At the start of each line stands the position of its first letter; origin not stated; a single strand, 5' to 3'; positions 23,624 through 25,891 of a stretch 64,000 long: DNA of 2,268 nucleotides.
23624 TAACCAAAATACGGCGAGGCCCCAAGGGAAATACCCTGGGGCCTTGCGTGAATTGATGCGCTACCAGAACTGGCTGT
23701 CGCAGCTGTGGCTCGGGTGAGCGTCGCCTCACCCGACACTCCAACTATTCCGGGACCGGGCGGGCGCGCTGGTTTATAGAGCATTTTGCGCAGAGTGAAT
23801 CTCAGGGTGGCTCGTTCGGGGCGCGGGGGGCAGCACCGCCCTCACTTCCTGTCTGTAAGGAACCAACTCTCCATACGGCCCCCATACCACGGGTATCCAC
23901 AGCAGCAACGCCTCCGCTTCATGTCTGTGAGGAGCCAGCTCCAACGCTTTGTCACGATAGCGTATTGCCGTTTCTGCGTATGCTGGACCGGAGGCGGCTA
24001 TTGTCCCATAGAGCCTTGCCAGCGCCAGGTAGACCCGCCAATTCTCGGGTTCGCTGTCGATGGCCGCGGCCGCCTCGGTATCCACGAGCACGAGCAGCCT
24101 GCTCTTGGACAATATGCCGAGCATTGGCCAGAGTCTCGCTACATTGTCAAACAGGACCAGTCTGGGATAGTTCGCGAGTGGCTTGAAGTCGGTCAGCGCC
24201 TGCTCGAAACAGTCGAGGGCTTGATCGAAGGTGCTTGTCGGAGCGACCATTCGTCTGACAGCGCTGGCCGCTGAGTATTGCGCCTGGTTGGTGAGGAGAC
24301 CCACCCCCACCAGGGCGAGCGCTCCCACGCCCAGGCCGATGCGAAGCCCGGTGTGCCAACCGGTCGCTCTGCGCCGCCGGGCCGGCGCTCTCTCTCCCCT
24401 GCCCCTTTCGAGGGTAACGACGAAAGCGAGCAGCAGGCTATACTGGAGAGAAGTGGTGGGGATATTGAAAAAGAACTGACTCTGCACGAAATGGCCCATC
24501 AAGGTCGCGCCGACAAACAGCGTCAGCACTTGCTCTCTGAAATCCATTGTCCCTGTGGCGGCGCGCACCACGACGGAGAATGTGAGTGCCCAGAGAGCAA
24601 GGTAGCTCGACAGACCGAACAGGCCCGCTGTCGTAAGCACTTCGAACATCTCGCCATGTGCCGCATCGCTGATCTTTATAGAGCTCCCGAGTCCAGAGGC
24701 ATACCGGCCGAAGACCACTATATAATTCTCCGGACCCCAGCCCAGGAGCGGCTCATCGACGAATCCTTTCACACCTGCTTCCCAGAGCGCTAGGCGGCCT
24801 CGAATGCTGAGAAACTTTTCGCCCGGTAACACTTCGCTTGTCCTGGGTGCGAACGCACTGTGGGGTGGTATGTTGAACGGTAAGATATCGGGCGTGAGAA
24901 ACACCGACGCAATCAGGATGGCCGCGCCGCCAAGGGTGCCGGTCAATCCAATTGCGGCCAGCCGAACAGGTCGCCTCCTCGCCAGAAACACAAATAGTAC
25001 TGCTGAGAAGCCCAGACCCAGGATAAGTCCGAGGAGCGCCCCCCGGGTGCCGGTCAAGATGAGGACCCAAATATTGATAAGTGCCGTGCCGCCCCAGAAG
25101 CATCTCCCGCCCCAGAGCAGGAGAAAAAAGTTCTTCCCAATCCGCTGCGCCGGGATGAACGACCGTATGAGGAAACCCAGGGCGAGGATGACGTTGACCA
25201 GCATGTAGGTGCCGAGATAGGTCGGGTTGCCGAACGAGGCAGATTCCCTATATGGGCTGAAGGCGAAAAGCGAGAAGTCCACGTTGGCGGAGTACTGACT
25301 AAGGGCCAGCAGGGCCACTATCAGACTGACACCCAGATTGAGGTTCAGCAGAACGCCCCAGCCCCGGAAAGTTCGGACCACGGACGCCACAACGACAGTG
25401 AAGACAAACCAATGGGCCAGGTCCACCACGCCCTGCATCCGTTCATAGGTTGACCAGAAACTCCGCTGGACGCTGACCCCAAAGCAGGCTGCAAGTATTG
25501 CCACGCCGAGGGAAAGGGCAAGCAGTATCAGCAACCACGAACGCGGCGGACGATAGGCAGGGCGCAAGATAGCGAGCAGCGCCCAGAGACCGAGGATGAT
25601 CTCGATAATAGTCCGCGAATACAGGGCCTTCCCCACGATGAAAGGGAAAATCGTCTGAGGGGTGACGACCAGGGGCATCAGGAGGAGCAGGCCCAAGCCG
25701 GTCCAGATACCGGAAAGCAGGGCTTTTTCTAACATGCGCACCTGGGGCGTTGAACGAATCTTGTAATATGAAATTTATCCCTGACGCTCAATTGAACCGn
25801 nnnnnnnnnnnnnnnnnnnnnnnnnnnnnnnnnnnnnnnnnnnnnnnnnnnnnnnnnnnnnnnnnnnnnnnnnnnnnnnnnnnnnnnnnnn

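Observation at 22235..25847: Three direct copies of the GST 3' end delimit two single-gene insertions (an LLM oxidoreductase and an O-antigen-ligase-like protein)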

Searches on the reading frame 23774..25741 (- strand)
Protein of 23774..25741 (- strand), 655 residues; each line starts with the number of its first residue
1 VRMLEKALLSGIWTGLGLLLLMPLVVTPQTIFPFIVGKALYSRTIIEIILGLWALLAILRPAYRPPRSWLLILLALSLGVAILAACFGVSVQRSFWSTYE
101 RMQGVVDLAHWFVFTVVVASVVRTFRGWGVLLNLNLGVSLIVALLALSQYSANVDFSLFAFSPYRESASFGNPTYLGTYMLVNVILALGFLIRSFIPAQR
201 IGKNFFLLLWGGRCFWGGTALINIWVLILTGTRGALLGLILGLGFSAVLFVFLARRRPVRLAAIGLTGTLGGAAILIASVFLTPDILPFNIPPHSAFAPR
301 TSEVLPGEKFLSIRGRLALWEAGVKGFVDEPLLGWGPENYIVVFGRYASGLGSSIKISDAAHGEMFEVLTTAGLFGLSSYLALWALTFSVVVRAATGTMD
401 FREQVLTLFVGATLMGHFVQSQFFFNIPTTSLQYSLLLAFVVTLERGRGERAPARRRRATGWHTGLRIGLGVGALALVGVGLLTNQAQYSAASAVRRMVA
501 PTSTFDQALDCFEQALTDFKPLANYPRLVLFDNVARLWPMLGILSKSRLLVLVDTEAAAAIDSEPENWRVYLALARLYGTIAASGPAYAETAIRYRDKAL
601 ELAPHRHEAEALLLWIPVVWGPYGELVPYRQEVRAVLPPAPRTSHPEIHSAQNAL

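Call 13: search_protein_families(library=pfam, proteins=[window:23774-25741:-], max_evalue=0.01)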
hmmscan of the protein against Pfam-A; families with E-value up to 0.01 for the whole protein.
window:23774-25741:- (655 aa): 1 family
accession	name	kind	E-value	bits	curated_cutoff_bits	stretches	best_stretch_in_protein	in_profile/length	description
PF04932.20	Wzy_C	-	1e-14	55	31.7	1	219-380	2-148/149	O-Antigen ligase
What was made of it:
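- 23774..25735 (-): Solitary Wzy_C (O-antigen-ligase/polymerase family) gene, co-oriented with GST. The last ~45 aa form a non-conserved tail that ends inside copy B. Pfam Wzy_C E=1e-14 (call 13).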

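Call 23: find_homologous_proteins(query=window:23774-25741:-)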
Query window:23774-25741:- (655 aa): 761 proteins with E <= 0.001 among 8000 candidates; the best 120 are listed.
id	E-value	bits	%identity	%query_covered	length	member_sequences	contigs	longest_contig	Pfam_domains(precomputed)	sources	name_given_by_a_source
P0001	0.0e+0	1434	100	100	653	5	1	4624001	PF04932.21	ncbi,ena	-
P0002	0.0e+0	1304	93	100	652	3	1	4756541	PF04932.21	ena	-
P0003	0.0e+0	1270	89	100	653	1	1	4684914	PF04932.21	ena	-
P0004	2.0e-233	795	63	93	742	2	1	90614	PF04932.21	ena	-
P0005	6.8e-222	757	60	93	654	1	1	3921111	PF04932.21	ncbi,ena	-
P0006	1.1e-219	750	88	60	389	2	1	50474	PF04932.21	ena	-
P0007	4.5e-178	612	51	93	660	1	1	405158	PF04932.21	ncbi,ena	-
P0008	1.2e-177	611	53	93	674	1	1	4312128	PF04932.21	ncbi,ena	-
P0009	1.2e-174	601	50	93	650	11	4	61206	PF04932.21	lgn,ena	-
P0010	2.1e-173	597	51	93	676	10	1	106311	PF04932.21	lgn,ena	-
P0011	2.8e-173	596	51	93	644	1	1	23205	PF04932.21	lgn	-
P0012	6.9e-173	595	51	93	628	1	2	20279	PF04932.21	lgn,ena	-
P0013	1.0e-172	594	51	93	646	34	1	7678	PF04932.21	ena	-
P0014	2.2e-172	593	51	93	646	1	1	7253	PF04932.21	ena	-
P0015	2.6e-172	593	51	94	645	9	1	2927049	PF04932.21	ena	-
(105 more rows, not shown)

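Call 25: find_encoding_contigs(protein=P0003, flank=8000, max_places=3)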
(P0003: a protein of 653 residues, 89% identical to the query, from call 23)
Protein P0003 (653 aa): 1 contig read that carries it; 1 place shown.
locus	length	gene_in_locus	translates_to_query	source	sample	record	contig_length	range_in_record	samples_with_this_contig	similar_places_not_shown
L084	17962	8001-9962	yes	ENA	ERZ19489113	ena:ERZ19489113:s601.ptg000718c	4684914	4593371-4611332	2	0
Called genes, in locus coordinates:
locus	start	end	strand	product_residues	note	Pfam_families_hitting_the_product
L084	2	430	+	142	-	-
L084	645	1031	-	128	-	PF14534:DUF4440, PF12680:SnoaL_2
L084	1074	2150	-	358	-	PF14226:DIOX_N, PF03171:2OG-FeII_Oxy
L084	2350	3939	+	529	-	PF01979:Amidohydro_1, PF07969:Amidohydro_3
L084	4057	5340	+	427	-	PF07044:DUF1329 (faint)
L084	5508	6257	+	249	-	PF00106:adh_short, PF13561:adh_short_C2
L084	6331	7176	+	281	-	PF00296:Bac_luciferase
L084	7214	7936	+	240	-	PF02798:GST_N, PF13417:GST_N_3, PF13409:GST_N_2, PF00043:GST_C (weak), PF13410:GST_C_2 (weak)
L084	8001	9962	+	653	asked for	PF04932:Wzy_C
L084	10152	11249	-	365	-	PF00296:Bac_luciferase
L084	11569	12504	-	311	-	-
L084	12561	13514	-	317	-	-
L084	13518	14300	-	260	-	PF00106:adh_short, PF08659:KR, PF13561:adh_short_C2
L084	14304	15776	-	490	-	PF00296:Bac_luciferase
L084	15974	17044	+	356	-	PF01717:Meth_synt_2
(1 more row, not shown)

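Call 26: find_encoding_contigs(protein=P0005, flank=8000, max_places=3)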
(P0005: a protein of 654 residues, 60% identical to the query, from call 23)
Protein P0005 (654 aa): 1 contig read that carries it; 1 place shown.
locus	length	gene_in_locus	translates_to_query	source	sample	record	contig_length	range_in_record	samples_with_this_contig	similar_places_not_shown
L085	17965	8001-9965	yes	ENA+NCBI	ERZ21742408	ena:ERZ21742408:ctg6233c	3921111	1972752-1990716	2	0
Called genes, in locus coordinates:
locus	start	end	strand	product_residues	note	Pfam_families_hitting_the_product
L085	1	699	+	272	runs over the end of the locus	PF00561:Abhydrolase_1, PF12146:Hydrolase_4, PF12697:Abhydrolase_6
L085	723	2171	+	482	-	PF04909:Amidohydro_2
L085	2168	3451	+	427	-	PF04909:Amidohydro_2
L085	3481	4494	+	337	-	PF00685:Sulfotransfer_1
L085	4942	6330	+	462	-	PF01943:Polysacc_synt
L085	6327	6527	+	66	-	-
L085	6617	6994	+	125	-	-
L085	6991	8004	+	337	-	PF13506:Glyco_transf_21, PF13641:Glyco_tranf_2_3, PF00535:Glycos_transf_2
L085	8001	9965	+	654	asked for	PF04932:Wzy_C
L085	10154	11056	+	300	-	PF00106:adh_short, PF01370:Epimerase (weak), PF08659:KR, PF13561:adh_short_C2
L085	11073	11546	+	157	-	-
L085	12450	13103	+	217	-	PF00857:Isochorismatase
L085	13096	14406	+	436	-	PF16952:Gln-synt_N_2, PF00120:Gln-synt_C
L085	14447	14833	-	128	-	PF14534:DUF4440, PF12680:SnoaL_2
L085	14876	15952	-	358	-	PF14226:DIOX_N, PF03171:2OG-FeII_Oxy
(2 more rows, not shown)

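Call 27: find_encoding_contigs(protein=P0004, flank=8000, max_places=3)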
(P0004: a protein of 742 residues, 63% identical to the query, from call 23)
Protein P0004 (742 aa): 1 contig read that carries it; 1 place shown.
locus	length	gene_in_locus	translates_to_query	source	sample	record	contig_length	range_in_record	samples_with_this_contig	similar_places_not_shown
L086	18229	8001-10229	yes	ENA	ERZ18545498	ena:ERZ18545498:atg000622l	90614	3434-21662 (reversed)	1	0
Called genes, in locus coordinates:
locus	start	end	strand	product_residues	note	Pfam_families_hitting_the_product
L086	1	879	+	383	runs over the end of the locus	PF00912:Transgly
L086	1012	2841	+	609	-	PF00743:FMO-like (weak), PF07992:Pyr_redox_2 (weak), PF13450:NAD_binding_8, PF13738:Pyr_redox_3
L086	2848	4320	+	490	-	PF07690:MFS_1, PF13347:MFS_2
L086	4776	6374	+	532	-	PF00743:FMO-like, PF01266:DAO (faint), PF07992:Pyr_redox_2, PF13434:Lys_Orn_oxgnase (faint), PF13450:NAD_binding_8, PF13738:Pyr_redox_3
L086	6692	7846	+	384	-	PF13439:Glyco_transf_4, PF13579:Glyco_trans_4_4, PF20706:GT4-conflict, PF00534:Glycos_transf_1, PF13692:Glyco_trans_1_4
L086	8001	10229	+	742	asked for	PF04932:Wzy_C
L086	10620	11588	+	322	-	PF01073:3Beta_HSD, PF01370:Epimerase, PF13460:NAD_binding_10 (weak), PF16363:GDP_Man_Dehyd, PF07993:NAD_binding_4 (weak)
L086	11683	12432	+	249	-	PF00535:Glycos_transf_2, PF10111:Glyco_tranf_2_2 (faint), PF13641:Glyco_tranf_2_3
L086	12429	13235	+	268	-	PF00685:Sulfotransfer_1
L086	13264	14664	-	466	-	-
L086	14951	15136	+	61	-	-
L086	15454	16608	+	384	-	PF13439:Glyco_transf_4, PF13579:Glyco_trans_4_4, PF20706:GT4-conflict, PF00534:Glycos_transf_1, PF13692:Glyco_trans_1_4, PF13524:Glyco_trans_1_2 (faint)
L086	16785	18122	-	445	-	-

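Call 67: search_protein_families(library=ncbifam, proteins=[window:23774-25741:-], max_evalue=0.001)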
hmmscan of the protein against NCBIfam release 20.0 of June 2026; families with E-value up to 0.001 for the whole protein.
window:23774-25741:- (655 aa): 0 families

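Call 68: search_protein_families(library=padloc, proteins=[window:23774-25741:-], max_evalue=0.001)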
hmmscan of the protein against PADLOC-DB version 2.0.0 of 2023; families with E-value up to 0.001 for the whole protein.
window:23774-25741:- (655 aa): 0 families

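Call 71: find_encoding_contigs(protein=P0006, flank=9000, max_places=4)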
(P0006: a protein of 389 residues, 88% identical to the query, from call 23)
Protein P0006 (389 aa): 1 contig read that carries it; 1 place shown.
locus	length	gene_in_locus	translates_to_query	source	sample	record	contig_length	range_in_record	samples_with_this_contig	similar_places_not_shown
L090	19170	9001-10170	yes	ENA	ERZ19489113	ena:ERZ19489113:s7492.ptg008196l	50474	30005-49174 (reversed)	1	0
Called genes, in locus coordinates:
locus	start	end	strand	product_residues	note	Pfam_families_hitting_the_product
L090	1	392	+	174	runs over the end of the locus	PF02463:SMC_N, PF13476:AAA_23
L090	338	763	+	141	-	-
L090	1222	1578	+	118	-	-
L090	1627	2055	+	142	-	-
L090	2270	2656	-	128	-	PF14534:DUF4440, PF12680:SnoaL_2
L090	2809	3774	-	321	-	PF14226:DIOX_N, PF03171:2OG-FeII_Oxy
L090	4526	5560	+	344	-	PF01979:Amidohydro_1, PF07969:Amidohydro_3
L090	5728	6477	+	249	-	PF00106:adh_short, PF13561:adh_short_C2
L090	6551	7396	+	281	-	PF00296:Bac_luciferase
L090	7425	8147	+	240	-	PF02798:GST_N, PF13417:GST_N_3, PF13409:GST_N_2, PF00043:GST_C (weak), PF13410:GST_C_2 (weak)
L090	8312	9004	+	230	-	-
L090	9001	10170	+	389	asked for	PF04932:Wzy_C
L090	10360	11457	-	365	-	PF00296:Bac_luciferase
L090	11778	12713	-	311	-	-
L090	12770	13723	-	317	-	-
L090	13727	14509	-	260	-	PF00106:adh_short, PF08659:KR, PF13561:adh_short_C2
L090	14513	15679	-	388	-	PF00296:Bac_luciferase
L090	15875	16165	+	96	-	PF14384:BrnA_antitoxin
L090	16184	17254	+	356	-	PF01717:Meth_synt_2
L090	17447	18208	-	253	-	PF00106:adh_short, PF08659:KR, PF13561:adh_short_C2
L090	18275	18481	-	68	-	-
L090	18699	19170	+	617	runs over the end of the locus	PF00920:ILVD_EDD_N, PF24877:ILV_EDD_C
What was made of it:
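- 23774..25735 (-): Frameshifted in strain L090 (call 71).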
